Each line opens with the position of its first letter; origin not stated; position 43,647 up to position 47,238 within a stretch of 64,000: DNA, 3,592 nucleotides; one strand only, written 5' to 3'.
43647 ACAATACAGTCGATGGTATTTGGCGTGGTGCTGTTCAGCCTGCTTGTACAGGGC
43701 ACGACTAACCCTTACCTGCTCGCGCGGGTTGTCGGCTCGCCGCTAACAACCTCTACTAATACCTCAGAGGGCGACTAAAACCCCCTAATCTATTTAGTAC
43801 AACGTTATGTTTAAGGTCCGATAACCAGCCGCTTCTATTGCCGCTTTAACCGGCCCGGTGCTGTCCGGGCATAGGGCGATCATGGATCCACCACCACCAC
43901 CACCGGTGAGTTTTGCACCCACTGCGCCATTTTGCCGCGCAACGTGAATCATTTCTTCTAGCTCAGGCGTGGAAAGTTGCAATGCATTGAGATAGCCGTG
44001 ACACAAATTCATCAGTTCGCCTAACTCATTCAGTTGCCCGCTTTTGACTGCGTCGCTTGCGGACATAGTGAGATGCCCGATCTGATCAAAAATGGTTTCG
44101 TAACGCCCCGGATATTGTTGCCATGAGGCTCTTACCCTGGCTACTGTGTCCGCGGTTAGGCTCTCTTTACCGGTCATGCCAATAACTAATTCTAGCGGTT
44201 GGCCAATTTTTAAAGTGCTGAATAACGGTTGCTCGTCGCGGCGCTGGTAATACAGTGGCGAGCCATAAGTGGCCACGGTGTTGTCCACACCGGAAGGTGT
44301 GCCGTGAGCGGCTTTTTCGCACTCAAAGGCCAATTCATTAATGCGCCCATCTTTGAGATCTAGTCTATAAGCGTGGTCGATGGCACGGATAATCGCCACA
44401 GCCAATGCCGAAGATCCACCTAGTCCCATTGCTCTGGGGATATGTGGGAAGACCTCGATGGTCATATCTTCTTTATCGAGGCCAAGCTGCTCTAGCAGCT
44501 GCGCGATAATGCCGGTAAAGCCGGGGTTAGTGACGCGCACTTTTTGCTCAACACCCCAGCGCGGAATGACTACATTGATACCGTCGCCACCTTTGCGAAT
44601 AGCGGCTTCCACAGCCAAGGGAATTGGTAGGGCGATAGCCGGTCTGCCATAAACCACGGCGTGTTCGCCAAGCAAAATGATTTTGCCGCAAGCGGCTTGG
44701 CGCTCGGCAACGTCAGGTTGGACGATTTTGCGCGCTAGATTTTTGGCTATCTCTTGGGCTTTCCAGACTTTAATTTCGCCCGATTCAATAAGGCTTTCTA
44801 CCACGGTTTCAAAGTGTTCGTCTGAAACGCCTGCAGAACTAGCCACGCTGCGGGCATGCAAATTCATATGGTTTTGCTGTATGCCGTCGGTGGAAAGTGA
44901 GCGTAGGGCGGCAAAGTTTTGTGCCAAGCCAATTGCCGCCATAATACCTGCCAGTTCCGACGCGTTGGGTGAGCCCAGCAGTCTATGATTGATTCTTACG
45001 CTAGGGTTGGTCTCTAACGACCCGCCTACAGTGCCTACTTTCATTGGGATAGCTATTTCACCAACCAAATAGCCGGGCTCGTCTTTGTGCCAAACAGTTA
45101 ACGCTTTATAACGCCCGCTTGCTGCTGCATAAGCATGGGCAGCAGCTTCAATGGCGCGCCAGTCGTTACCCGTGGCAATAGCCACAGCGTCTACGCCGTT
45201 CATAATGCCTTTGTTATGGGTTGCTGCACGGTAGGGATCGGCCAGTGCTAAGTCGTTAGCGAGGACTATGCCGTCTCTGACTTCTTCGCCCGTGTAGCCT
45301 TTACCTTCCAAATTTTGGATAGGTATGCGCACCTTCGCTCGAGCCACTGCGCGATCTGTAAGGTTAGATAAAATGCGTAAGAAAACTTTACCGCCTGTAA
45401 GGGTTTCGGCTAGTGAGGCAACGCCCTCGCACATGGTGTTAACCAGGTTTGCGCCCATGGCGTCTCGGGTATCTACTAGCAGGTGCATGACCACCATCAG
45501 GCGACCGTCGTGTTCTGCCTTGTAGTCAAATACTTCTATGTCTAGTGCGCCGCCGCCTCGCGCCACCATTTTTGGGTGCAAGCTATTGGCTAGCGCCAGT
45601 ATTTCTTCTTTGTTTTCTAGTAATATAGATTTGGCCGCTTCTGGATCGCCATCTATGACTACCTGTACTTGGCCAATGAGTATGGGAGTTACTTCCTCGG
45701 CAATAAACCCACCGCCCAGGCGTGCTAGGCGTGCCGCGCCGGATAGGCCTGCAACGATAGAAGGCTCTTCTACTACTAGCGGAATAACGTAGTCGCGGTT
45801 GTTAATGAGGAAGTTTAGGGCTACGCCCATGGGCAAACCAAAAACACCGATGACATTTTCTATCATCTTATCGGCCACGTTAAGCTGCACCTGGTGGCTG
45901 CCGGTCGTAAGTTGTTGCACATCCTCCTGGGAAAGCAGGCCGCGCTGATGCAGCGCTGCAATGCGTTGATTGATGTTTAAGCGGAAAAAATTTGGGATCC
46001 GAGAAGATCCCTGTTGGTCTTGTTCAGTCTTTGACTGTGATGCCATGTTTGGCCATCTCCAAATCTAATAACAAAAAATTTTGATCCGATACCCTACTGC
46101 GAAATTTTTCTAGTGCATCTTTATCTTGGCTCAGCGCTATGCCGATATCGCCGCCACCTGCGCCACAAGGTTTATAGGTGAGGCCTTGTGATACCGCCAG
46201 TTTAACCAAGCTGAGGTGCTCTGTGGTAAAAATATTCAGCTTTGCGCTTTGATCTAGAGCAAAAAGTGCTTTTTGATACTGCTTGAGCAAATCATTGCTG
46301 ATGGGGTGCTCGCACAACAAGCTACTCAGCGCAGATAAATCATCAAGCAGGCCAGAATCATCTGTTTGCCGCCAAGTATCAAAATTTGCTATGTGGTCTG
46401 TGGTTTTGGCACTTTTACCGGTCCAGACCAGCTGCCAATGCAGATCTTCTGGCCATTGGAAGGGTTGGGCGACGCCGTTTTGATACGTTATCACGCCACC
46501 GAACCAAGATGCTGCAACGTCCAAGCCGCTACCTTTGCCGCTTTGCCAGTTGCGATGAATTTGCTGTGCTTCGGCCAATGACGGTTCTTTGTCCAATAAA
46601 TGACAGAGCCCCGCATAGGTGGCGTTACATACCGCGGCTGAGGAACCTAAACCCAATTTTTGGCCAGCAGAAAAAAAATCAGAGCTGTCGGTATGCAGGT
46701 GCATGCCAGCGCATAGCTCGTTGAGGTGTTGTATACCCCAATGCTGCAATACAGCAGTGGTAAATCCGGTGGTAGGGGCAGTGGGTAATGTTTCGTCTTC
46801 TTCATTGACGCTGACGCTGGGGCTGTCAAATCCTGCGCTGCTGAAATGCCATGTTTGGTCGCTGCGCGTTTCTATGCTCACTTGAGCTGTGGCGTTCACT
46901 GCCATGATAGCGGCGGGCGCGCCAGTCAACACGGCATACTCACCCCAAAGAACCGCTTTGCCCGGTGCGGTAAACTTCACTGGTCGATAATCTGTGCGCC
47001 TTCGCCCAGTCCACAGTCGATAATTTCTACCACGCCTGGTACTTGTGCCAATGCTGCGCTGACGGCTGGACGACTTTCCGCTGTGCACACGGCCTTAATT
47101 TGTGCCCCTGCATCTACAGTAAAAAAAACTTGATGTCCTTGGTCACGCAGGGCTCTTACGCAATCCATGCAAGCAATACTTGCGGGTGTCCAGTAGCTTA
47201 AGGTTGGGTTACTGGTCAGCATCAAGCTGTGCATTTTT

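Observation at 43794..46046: HMG-CoA reductase fused to mevalonate kinase in one 750-aa polypeptide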

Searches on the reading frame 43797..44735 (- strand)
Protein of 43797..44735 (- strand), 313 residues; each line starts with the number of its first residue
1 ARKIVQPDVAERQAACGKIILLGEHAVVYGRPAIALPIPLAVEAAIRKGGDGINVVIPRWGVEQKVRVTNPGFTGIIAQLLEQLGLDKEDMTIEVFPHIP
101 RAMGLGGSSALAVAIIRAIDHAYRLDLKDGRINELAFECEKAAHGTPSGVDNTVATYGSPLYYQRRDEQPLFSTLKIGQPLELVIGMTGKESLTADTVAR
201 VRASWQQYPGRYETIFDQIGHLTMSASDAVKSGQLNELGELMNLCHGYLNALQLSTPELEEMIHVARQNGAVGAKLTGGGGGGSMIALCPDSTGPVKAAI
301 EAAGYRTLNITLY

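Call 24: search_solved_structures(query=window:43797-44735:-, show_alignments=3, max_evalue=1e-10)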
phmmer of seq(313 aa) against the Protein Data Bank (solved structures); distinct sequences matched with E-value up to 1e-10: 12.
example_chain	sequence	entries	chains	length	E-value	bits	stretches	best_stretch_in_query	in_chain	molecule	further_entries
2hfs_A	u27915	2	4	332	1.1e-42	149.7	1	10-292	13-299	Mevalonate kinase, putative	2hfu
2x7i_A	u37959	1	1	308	6.4e-36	127.6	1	15-304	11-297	MEVALONATE KINASE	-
6mde_A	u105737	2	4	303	2.1e-35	125.9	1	14-306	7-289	Mevalonate kinase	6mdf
4hac_A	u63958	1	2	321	2.2e-35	125.8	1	14-306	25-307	Mevalonate kinase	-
8teb_A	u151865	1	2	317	4.9e-33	118.1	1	14-306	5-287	Mevalonate kinase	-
2oi2_A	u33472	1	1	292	8.7e-28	100.9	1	15-294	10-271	Mevalonate kinase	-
1kkh_A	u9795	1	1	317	2.1e-21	79.9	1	17-290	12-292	Mevalonate Kinase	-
1vis_A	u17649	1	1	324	2.3e-21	79.8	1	17-290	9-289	Mevalonate kinase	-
1kvk_A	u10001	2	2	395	2.4e-21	79.7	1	126-303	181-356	mevalonate kinase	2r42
8tfo_A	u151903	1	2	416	2.8e-20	76.2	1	131-292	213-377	Mevalonate kinase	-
2r3v_A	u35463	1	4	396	3.8e-20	75.8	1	93-294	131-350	Mevalonate kinase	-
6tep_A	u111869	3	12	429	8.3e-13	51.7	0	229-294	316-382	Galactokinase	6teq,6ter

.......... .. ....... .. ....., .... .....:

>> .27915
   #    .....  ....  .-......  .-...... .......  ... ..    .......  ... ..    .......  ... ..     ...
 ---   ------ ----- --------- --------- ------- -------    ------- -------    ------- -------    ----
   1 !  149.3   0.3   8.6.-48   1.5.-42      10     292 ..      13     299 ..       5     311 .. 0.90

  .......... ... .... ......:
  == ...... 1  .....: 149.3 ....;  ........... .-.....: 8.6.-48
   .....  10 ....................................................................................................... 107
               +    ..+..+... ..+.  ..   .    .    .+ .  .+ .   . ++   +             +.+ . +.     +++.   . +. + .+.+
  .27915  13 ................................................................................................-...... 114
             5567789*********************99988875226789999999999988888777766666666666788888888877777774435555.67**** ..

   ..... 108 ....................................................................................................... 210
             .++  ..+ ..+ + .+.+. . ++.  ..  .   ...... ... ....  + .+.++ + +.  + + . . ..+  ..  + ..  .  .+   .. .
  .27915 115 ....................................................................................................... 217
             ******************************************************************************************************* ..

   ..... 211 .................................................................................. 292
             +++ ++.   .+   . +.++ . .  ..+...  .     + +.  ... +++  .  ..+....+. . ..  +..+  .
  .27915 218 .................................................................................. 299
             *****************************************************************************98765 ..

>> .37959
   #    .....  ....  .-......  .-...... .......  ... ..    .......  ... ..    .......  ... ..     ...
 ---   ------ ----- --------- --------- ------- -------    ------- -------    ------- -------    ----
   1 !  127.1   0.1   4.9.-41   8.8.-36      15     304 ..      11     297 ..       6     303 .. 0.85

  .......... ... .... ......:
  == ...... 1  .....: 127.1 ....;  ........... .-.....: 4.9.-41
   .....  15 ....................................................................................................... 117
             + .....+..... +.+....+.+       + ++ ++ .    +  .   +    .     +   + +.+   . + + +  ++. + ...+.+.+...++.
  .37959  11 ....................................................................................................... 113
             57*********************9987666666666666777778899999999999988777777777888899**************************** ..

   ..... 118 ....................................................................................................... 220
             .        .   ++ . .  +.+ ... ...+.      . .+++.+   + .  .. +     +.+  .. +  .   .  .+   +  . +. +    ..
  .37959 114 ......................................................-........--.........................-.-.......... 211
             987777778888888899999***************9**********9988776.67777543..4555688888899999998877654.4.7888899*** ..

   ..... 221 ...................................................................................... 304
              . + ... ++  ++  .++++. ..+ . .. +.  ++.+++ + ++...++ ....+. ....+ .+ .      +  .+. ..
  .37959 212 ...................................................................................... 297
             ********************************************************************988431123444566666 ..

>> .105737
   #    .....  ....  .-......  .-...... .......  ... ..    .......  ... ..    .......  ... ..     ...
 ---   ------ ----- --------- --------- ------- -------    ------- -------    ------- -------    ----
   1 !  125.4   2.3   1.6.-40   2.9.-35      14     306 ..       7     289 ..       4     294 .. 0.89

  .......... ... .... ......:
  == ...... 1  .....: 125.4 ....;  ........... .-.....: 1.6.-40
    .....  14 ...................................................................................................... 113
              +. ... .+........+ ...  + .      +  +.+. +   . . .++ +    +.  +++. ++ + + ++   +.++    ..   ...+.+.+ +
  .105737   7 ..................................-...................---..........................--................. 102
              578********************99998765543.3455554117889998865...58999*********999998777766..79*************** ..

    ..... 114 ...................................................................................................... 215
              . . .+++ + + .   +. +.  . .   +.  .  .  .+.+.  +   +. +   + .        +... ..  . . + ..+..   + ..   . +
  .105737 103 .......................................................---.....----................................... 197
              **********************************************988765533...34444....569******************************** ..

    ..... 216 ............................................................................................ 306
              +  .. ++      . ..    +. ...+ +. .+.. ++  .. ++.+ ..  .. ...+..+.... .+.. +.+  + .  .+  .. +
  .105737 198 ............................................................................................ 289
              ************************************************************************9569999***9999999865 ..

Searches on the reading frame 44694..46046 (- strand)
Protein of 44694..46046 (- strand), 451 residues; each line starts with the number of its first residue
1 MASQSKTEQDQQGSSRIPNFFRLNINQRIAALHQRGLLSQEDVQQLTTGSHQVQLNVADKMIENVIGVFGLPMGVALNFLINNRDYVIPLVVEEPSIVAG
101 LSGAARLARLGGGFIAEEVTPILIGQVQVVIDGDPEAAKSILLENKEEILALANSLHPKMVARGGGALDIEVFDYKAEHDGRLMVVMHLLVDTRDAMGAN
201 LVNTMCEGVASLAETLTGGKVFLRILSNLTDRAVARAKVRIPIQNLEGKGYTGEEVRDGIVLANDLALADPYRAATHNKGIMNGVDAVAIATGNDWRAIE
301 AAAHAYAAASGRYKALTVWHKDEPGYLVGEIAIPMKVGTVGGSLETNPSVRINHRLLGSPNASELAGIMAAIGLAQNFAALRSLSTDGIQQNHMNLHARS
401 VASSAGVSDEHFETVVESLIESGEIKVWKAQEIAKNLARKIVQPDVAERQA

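Call 23: search_solved_structures(query=window:44694-46046:-, show_alignments=2, max_evalue=1e-20)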
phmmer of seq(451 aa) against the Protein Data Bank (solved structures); distinct sequences matched with E-value up to 1e-20: 11.
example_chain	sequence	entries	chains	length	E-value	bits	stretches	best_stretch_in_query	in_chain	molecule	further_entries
1qax_A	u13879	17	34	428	1e-118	400.1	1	15-434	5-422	PROTEIN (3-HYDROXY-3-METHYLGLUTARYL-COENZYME A REDUCTASE) | 3-hydroxy-3-methylglutaryl-coenzyme A reductase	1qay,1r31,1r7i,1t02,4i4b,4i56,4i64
9v7y_A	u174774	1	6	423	9.6e-118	396.9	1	15-436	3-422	3-hydroxy-3-methylglutaryl coenzyme A reductase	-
6dio_A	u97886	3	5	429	2.1e-114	385.9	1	14-436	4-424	3-hydroxy-3-methylglutaryl coenzyme A reductase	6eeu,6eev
6p7k_A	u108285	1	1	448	4.4e-112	378.3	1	15-431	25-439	3-hydroxy-3-methylglutaryl coenzyme A reductase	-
5wpj_A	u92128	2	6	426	8e-105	354.4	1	20-437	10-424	3-hydroxy-3-methylglutaryl coenzyme A reductase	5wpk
3qae_A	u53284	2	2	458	2.5e-104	352.7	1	1-437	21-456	3-hydroxy-3-methylglutaryl-coenzyme a reductase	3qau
7m3h_A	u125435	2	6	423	1.1e-85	291.3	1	16-423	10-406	Hydroxymethylglutaryl-CoA reductase, degradative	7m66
7m1z_A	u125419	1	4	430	1.1e-85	291.3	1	16-423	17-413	acetyl-CoA C-acetyltransferase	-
7n7s_A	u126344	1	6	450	1.3e-64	222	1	55-410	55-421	Hydroxymethylglutaryl-CoA reductase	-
9zw9_A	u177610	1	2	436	5.7e-54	186.9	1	60-401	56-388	Probable 3-hydroxy-3-methylglutaryl-coenzyme A reductase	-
9zw6_A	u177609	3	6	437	5.7e-54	186.9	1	60-401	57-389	Probable 3-hydroxy-3-methylglutaryl-coenzyme A reductase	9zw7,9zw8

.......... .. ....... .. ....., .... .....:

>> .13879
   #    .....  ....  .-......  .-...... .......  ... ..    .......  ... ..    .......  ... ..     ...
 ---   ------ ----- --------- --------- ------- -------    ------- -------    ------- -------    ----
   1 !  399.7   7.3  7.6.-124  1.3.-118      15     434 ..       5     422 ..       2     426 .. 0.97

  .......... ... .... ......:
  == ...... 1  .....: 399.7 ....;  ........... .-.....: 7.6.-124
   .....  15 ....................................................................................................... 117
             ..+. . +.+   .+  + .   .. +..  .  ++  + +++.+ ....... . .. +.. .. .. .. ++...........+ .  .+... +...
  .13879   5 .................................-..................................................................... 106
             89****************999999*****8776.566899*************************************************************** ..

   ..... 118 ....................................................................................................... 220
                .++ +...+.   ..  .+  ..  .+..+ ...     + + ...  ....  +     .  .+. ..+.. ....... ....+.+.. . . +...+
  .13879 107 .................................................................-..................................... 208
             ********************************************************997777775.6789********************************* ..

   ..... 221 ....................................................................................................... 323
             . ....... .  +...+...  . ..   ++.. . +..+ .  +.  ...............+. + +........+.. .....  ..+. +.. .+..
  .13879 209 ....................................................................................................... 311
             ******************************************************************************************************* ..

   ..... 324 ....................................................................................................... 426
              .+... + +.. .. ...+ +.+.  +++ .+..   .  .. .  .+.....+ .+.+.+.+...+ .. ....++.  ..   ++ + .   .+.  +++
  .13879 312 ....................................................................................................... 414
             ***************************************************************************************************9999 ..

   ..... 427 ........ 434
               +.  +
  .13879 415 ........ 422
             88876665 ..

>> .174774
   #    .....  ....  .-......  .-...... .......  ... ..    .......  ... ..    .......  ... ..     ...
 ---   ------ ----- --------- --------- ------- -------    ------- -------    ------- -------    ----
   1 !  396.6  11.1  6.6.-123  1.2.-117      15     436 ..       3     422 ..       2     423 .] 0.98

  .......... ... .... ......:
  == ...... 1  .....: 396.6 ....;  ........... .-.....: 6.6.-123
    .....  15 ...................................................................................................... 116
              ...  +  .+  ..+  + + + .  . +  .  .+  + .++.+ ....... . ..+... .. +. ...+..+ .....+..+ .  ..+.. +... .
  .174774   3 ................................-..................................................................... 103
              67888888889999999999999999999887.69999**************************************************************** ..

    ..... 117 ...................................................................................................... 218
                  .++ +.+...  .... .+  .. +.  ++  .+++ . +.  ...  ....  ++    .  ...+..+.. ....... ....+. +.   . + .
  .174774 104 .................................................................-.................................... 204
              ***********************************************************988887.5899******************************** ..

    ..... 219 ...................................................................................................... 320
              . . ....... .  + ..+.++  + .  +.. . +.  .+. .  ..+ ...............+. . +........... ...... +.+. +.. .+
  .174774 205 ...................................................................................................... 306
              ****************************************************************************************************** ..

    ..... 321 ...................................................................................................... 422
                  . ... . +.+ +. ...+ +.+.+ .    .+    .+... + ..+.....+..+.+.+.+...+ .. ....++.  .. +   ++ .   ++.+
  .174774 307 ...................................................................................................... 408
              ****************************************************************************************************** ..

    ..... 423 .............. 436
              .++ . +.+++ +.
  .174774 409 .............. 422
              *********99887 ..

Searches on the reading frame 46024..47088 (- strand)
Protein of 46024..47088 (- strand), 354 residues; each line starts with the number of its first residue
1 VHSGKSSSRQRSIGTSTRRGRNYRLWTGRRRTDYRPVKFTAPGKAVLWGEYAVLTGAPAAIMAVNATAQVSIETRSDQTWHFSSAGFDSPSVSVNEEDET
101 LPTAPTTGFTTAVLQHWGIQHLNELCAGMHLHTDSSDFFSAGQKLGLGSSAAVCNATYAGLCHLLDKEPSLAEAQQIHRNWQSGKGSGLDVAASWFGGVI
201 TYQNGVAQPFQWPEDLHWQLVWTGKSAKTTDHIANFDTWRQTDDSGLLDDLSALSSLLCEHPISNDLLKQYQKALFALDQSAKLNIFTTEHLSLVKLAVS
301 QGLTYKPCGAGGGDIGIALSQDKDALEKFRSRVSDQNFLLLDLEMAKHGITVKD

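Call 3: search_protein_families(library=pfam, proteins=[window:46024-47088:-])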
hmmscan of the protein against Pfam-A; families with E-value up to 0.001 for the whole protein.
window:46024-47088:- (354 aa): 1 family
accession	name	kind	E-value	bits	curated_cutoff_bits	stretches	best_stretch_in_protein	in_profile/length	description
PF00288.32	GHMP_kinases_N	-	1.5e-08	35.2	22.3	1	127-198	16-87/87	GHMP kinases N terminal domain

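Call 4: search_protein_families(library=ncbifam, proteins=[window:46024-47088:-])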
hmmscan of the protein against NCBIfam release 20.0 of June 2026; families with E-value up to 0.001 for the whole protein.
window:46024-47088:- (354 aa): 6 families
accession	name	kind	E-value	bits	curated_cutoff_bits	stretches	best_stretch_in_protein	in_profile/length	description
TIGR01220.1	Pmev_kin_Gr_pos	equivalog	1.6e-25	89.9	165.7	2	38-203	2-178/358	phosphomevalonate kinase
TIGR00549.1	mevalon_kin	equivalog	8.2e-18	64.9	163.05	1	41-318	1-275/276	mevalonate kinase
NF040957.1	Arch_PMK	equivalog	1.6e-15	57.4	500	1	39-340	2-304/316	phosphomevalonate kinase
NF003036.0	PRK03926.1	equivalog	2.2e-12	46.7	403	1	37-323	2-270/302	mevalonate kinase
NF040656.1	GHMP_GYDIA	hypoth_equivalog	4.3e-07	29.5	225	1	38-321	1-277/299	GYDIA family GHMP kinase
TIGR01219.1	Pmev_kin_ERG8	equivalog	6.3e-05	22.1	376.95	0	308-353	405-451/456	phosphomevalonate kinase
